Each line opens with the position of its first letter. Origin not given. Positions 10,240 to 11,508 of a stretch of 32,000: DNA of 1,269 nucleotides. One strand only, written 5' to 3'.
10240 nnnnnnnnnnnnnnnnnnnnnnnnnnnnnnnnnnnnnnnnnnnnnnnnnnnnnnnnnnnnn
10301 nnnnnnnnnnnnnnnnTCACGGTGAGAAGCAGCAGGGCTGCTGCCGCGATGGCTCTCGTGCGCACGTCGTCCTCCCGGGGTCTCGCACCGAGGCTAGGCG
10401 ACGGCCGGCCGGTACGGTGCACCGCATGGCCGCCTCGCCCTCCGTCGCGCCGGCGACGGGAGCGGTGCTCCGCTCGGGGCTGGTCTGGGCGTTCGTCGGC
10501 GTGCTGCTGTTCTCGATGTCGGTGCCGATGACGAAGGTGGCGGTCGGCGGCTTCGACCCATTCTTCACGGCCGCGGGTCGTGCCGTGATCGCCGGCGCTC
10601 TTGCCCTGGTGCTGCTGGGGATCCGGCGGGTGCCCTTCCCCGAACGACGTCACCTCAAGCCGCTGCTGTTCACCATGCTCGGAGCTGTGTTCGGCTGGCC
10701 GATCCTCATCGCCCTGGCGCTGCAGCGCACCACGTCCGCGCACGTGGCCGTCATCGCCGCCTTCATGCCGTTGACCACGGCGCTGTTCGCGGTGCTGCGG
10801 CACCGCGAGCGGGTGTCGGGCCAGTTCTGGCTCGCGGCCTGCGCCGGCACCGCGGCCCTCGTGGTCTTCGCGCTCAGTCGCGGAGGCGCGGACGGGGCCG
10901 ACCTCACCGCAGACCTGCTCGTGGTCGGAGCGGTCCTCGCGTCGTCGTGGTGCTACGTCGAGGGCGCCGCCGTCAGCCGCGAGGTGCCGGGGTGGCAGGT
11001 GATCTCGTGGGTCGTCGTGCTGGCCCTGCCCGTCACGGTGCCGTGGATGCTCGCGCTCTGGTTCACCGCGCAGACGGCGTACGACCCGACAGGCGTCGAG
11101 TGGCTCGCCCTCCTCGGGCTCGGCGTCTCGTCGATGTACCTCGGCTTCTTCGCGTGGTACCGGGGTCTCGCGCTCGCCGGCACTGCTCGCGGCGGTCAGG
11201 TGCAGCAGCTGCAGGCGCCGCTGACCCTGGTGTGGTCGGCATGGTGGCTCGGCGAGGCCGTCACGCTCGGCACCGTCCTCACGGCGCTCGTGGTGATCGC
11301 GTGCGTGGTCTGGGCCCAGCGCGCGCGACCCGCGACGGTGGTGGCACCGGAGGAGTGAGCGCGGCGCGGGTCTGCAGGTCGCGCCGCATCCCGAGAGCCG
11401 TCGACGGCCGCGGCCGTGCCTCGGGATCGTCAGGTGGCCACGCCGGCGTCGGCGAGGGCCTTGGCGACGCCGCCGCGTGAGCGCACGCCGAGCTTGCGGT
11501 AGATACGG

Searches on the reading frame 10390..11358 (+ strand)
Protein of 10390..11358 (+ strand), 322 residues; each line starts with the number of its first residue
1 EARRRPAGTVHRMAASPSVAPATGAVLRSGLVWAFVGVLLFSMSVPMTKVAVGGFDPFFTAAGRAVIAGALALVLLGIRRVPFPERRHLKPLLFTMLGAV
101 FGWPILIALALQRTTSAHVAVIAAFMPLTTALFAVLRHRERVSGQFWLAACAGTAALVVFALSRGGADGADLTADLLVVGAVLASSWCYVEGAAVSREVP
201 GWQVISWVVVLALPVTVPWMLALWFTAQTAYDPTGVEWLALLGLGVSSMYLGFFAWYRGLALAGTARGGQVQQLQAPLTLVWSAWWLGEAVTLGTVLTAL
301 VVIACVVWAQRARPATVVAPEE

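Call 21: search_protein_families(library=pfam, proteins=[window:10390-11358:+], max_evalue=0.001)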
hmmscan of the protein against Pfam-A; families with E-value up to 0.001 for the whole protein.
window:10390-11358:+ (322 aa): 1 family
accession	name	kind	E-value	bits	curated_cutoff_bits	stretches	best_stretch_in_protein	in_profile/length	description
PF00892.27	EamA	-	1.4e-27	97.1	28.2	2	29-160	2-133/135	EamA-like transporter family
